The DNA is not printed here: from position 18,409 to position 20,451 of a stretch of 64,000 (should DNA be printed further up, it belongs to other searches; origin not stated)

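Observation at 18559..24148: Orphan Fe-S trafficking module (SufE, Mrp-DUF971, Nfu) wired to a tandem SagB-type nitroreductase and a Cys-rich MarR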

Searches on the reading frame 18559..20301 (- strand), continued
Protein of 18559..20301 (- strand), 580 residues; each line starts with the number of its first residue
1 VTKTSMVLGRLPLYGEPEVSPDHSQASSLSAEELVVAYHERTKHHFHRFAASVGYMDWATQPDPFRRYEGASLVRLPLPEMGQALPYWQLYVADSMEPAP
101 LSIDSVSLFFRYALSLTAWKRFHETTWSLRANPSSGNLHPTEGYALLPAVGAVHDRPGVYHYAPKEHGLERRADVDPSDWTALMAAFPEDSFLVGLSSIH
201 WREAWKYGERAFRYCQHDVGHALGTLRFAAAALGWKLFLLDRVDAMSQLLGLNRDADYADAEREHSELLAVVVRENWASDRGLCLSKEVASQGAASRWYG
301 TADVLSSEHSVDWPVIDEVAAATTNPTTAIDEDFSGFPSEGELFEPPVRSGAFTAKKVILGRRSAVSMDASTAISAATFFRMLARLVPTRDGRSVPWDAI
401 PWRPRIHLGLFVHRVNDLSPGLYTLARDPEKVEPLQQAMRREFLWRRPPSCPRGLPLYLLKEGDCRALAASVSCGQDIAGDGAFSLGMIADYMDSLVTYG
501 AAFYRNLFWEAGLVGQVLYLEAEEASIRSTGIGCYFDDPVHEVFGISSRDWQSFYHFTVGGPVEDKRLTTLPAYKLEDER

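Call 58: fold_search(model_id=the predicted structure, library=pdb)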
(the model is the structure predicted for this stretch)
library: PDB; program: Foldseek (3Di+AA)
matches with E <= 10: 250; with E <= 0.001: 15
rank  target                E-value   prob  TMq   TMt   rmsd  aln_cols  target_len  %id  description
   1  3eo7                  7.6e-24  1.00  0.62  0.73   7.8       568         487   20  Crystal structure of a putative nitroreductase (ava_2154) from anabaena variabilis atcc 29413 at 1.80 A resolution (released 2008-10-28)
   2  8pz5_A                1.1e-08  1.00  0.32  0.40   7.3       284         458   17  Structure of ThcOx, solved at wavelength 3.099 A (released 2023-10-25)
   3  5lq4_B                2.8e-08  1.00  0.32  0.40   8.1       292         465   17  The Structure of ThcOx, the First Oxidase Protein from the Cyanobactin Pathways (released 2016-11-09)
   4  5lq4_A                6.1e-08  1.00  0.32  0.40   7.6       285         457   17  The Structure of ThcOx, the First Oxidase Protein from the Cyanobactin Pathways (released 2016-11-09)
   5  7ly7_B                3.2e-06  1.00  0.26  0.43   5.4       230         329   20  Crystal structure of the elongation module of the bacillamide NRPS, BmdB, in complex with the oxidase BmdC (released 2022-02-02)
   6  3hj9_A                4.3e-06  1.00  0.26  0.64   5.7       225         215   17  Crystal structure of a putative nitroreductase (reut_a1228) from ralstonia eutropha jmp134 at 2.00 A resolution (released 2009-06-16)
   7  3hj9_B                6.2e-06  1.00  0.25  0.64   6.2       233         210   16  Crystal structure of a putative nitroreductase (reut_a1228) from ralstonia eutropha jmp134 at 2.00 A resolution (released 2009-06-16)
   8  3hoi                  6.8e-06  1.00  0.26  0.70   4.9       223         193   19  Crystal structure of FMN-dependent nitroreductase BF3017 from Bacteroides fragilis NCTC 9343 (YP_212631.1) from Bacteroi (released 2009-06-23)
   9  8cqs_B                1.6e-05  1.00  0.26  0.69   4.7       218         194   16  Flavin mononucleotide-dependent nitroreductase B.thetaiotaomicron (BT_0217) (released 2024-03-27)
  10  7ly4_A                2.0e-05  1.00  0.26  0.45   5.3       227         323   20  Cryo-EM structure of the elongation module of the bacillamide NRPS, BmdB, in complex with the oxidase, BmdC (released 2022-02-02)
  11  8cqs_A                3.3e-05  1.00  0.25  0.68   4.7       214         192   17  Flavin mononucleotide-dependent nitroreductase B.thetaiotaomicron (BT_0217) (released 2024-03-27)
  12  7ly5_B                4.1e-05  1.00  0.24  0.67   5.7       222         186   18  Proteolyzed crystal structure of the bacillamide NRPS, BmdB, in complex with the oxidase BmdC (released 2022-02-02)
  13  6gos_C                4.6e-05  1.00  0.24  0.50  17.4       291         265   17  E. coli Microcin synthetase McbBCD complex with pro-MccB17 bound (released 2019-01-30)
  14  6grh_C                5.9e-05  1.00  0.24  0.50  17.2       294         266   16  E. coli Microcin synthetase McbBCD complex with truncated pro-MccB17 bound (released 2019-01-30)
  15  8cqt_A                6.6e-04  1.00  0.19  0.61   9.9       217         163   13  Flavin mononucleotide-dependent nitroreductase B.thetaiotaomicron (BT_1316) (released 2024-03-27)
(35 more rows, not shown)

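Call 62: find_encoding_contigs(protein=P0016, flank=7000, max_places=2)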
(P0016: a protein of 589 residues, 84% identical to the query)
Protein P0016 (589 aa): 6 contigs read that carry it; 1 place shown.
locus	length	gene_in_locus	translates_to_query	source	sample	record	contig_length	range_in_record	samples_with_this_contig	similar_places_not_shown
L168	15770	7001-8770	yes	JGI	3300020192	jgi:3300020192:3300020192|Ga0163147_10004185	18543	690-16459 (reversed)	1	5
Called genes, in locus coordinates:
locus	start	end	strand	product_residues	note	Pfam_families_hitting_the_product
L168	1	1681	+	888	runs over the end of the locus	PF04542:Sigma70_r2, PF04545:Sigma70_r4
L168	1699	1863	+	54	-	PF00355:Rieske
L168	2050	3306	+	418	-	PF01656:CbiA, PF09140:MipZ (weak), PF10609:ParA, PF13614:AAA_31, PF06155:GBBH-like_N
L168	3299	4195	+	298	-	PF08712:Nfu_N, PF01883:FeS_assembly_P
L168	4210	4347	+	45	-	-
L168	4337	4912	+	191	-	-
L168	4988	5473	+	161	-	PF13174:TPR_6 (faint), PF13424:TPR_12 (faint), PF13428:TPR_14 (faint), PF13176:TPR_7 (faint), PF13374:TPR_10 (faint), PF00515:TPR_1 (weak), PF07719:TPR_2 (weak), PF13181:TPR_8 (weak), +5 more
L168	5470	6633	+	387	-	PF00248:Aldo_ket_red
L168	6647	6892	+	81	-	PF08534:Redoxin, PF00578:AhpC-TSA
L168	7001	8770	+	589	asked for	PF00881:Nitroreductase (weak)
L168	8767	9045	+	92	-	-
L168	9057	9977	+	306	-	PF00462:Glutaredoxin, PF00581:Rhodanese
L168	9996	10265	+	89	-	PF01722:BolA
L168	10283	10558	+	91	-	-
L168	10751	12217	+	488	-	PF02696:SelO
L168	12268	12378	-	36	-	-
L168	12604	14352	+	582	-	PF00258:Flavodoxin_1, PF00667:FAD_binding_1, PF00175:NAD_binding_1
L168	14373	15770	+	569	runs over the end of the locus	PF03460:NIR_SIR_ferr, PF01077:NIR_SIR, PF03460:NIR_SIR_ferr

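Call 63: find_encoding_contigs(protein=P0027, flank=7000, max_places=1)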
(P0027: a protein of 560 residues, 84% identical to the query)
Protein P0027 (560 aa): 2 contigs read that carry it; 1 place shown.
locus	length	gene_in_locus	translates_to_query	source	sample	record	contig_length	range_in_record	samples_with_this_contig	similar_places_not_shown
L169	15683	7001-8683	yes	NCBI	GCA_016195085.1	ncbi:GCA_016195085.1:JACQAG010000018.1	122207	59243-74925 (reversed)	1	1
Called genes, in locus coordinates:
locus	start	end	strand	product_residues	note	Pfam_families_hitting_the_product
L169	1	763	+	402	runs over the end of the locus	PF03054:tRNA_Me_trans, PF20259:tRNA_Me_trans_M, PF20258:tRNA_Me_trans_C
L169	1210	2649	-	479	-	PF05231:MASE1, PF08447:PAS_3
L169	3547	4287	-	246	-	PF02311:AraC_binding (faint), PF07883:Cupin_2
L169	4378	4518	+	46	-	PF02796:HTH_7 (weak), PF12840:HTH_20 (weak)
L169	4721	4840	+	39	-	PF05443:ROS_MUCR (weak)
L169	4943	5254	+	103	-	PF03779:SPW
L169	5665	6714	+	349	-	PF02574:S-methyl_trans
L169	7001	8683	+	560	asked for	PF00881:Nitroreductase (faint)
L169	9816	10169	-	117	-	-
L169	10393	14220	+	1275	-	PF05378:Hydant_A_N, PF01968:Hydantoinase_A, PF19278:Hydant_A_C, PF02538:Hydantoinase_B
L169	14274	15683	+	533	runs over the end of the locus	PF03169:OPT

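Call 64: find_encoding_contigs(protein=P0038, flank=7000, max_places=1)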
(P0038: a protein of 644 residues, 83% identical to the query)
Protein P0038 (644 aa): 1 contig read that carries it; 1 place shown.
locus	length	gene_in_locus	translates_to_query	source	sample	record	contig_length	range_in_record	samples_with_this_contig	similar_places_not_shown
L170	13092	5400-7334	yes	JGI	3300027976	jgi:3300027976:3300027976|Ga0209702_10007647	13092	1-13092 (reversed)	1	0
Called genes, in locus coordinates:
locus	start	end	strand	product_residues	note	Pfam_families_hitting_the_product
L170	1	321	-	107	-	?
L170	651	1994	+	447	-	PF02463:SMC_N, PF11398:DUF2813 (faint), PF13175:AAA_15, PF13476:AAA_23, PF13514:AAA_27 (weak), PF13555:AAA_29 (weak), PF13304:AAA_21, PF13175:AAA_15 (weak)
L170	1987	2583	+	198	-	-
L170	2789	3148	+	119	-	-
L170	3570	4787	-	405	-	PF00083:Sugar_tr (weak), PF07690:MFS_1, PF00083:Sugar_tr, PF07690:MFS_1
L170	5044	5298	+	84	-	-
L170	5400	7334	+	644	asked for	PF00881:Nitroreductase (weak), PF01722:BolA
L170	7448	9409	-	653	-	PF00330:Aconitase, PF00694:Aconitase_C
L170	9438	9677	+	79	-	-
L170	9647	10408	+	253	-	PF00106:adh_short, PF08659:KR, PF13561:adh_short_C2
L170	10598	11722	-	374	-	-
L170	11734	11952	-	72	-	PF09360:zf-CDGSH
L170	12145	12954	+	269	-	PF01551:Peptidase_M23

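Call 65: search_protein_families(library=ncbifam, proteins=[L038:11799-12653:+, L168:8767-9045:+, L168:10283-10558:+, L168:4337-4912:+, L168:5470-6633:+], max_evalue=0.00001)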
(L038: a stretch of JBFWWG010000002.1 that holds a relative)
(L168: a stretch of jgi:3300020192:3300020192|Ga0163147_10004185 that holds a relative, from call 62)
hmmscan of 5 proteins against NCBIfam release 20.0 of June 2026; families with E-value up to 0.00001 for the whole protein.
L038:11799-12653:+ (284 aa): 0 families

L168:8767-9045:+ (92 aa): 0 families

L168:10283-10558:+ (91 aa): 0 families

L168:4337-4912:+ (191 aa): 0 families

L168:5470-6633:+ (387 aa): 3 families
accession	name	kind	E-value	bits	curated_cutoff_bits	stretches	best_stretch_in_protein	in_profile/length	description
NF049922.1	MethglyxlRedYdjG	equivalog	1.2e-12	47.5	550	1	36-171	13-137/326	NADH-dependent methylglyoxal reductase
TIGR01293.1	Kv_beta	subfamily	2.4e-07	30.1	365.4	1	33-108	3-83/319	voltage-dependent potassium channel subunit beta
NF007912.0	PRK10625.1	equivalog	3.3e-06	26.7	415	0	33-224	3-182/346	NADP(H)-dependent aldo-keto reductase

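Call 73: find_encoding_contigs(protein=P0094, flank=7000, max_places=1)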
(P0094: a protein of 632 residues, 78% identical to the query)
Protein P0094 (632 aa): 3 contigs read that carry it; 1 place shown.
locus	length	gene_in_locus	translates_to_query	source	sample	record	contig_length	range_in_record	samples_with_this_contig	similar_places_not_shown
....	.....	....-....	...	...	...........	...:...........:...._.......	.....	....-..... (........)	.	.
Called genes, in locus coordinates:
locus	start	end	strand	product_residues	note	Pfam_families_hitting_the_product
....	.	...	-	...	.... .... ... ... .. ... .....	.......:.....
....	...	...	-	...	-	-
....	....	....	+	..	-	-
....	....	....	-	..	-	-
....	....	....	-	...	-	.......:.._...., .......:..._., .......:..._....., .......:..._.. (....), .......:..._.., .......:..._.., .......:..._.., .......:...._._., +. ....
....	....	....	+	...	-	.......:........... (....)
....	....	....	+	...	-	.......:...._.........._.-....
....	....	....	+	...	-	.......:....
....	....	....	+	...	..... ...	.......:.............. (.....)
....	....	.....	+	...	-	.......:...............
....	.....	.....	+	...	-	-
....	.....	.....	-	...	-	-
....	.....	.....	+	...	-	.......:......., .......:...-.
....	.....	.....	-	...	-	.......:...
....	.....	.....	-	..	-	-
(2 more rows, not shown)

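Call 74: find_encoding_contigs(protein=P0102, flank=7000, max_places=1)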
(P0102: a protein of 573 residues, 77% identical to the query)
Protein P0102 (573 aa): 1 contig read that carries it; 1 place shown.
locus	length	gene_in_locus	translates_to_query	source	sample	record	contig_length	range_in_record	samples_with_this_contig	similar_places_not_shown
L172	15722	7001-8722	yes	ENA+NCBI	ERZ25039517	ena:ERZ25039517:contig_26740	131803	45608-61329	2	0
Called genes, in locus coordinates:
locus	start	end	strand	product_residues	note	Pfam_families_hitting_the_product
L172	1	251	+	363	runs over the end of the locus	PF00135:COesterase, PF20434:BD-FAE, PF07859:Abhydrolase_3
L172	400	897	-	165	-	PF07366:SnoaL, PF12680:SnoaL_2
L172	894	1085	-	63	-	-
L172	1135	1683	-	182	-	-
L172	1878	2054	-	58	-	-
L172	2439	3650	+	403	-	PF05694:SBP56 (faint)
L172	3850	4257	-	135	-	PF19851:DUF6326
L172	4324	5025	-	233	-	PF14329:DUF4386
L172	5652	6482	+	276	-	PF13646:HEAT_2 (faint)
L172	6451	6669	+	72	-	-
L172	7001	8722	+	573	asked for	PF00881:Nitroreductase (weak)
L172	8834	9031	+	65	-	-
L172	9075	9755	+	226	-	PF00072:Response_reg, PF00486:Trans_reg_C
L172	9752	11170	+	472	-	PF00512:HisKA, PF13581:HATPase_c_2 (weak), PF02518:HATPase_c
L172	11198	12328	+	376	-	-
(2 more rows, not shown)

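Call 75: find_encoding_contigs(protein=P0119, flank=7000, max_places=1)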
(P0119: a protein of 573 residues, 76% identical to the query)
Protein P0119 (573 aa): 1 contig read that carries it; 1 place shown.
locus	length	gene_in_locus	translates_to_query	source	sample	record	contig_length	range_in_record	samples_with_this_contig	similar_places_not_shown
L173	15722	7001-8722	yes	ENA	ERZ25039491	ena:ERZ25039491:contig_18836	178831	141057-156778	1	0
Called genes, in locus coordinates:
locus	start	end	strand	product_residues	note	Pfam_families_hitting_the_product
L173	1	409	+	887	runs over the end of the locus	PF12704:MacB_PCD, PF02687:FtsX, PF12704:MacB_PCD, PF02687:FtsX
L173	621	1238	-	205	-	PF00903:Glyoxalase (weak), PF22677:Ble-like_N (weak)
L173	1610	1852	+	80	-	-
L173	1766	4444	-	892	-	PF12704:MacB_PCD, PF02687:FtsX, PF12704:MacB_PCD, PF02687:FtsX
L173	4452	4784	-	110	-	PF03551:PadR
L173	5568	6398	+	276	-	PF13646:HEAT_2 (faint)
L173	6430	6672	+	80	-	PF05768:Glrx-like, PF00462:Glutaredoxin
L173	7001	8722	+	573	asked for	PF00881:Nitroreductase (weak)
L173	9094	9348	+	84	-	-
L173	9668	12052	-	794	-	PF00486:Trans_reg_C, PF13414:TPR_11 (faint), PF13431:TPR_17 (faint)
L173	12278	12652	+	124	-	-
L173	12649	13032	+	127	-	-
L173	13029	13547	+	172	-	-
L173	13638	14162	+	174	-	-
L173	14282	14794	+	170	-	-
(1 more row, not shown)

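Call 76: find_encoding_contigs(protein=P0090, flank=7000, max_places=1)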
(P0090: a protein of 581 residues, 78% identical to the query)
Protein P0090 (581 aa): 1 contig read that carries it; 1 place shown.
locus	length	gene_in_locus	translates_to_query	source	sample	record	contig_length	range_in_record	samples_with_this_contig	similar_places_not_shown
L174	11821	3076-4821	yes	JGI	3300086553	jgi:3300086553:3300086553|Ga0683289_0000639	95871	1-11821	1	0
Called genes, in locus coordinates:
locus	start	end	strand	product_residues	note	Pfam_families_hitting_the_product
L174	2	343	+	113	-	?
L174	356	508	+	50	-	-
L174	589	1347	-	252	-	-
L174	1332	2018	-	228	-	-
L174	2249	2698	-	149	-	-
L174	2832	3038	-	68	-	-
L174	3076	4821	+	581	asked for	PF00881:Nitroreductase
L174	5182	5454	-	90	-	PF12728:HTH_17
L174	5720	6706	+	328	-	PF00126:HTH_1, PF03466:LysR_substrate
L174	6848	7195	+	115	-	PF04956:TrbC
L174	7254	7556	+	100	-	PF05101:VirB3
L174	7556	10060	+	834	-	PF27097:VirB4_TrbE_N, PF03135:CagE_TrbE_VirB (faint), PF01935:DUF87 (weak), PF10412:TrwB_AAD_bind (faint), PF12846:AAA_10 (faint), PF19044:P-loop_TraG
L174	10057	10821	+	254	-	PF03524:CagX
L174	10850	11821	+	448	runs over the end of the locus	PF03743:TrbI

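Call 77: list_cluster_members(proteins=[window:18559-20301:-, P0001, P0013, P0020, P0008, window:21086-22342:-, window:20467-21093:-])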
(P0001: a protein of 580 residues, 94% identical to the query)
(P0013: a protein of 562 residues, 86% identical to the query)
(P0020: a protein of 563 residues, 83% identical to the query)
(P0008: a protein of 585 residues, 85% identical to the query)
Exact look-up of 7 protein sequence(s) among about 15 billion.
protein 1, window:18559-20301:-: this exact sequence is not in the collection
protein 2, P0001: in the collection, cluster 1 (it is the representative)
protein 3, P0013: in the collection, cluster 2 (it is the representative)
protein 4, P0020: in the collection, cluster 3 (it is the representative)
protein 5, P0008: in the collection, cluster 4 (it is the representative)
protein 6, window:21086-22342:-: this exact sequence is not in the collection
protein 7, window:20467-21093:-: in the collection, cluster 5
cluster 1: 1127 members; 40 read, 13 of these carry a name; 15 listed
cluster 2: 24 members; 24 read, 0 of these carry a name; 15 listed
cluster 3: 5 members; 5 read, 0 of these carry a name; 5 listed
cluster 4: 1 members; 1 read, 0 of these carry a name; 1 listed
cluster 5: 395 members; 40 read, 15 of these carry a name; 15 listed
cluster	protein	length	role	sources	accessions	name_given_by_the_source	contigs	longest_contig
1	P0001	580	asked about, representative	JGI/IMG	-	SagB-type dehydrogenase family enzyme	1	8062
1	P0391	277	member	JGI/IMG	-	hypothetical protein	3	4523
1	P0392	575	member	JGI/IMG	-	SagB-type dehydrogenase family enzyme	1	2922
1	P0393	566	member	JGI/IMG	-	SagB-type dehydrogenase family enzyme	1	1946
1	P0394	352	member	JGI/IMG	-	hypothetical protein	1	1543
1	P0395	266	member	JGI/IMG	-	hypothetical protein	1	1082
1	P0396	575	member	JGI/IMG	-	SagB-type dehydrogenase family enzyme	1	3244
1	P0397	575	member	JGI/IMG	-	SagB-type dehydrogenase family enzyme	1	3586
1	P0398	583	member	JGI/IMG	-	SagB-type dehydrogenase family enzyme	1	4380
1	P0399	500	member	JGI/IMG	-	SagB-type dehydrogenase family enzyme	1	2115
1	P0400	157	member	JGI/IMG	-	hypothetical protein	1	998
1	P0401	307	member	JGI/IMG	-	SagB-type dehydrogenase family enzyme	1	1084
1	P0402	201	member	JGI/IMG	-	hypothetical protein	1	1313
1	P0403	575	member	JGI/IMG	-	-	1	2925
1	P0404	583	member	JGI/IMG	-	-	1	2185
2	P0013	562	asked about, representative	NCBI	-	-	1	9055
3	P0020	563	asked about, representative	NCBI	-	-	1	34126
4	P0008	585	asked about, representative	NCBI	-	-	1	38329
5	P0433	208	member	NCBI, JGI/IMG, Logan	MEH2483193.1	Fe-S cluster biogenesis protein NfuA [Nitrobacteraceae bacterium AZCC 2146] | Fe-S cluster biogenesis protein NfuA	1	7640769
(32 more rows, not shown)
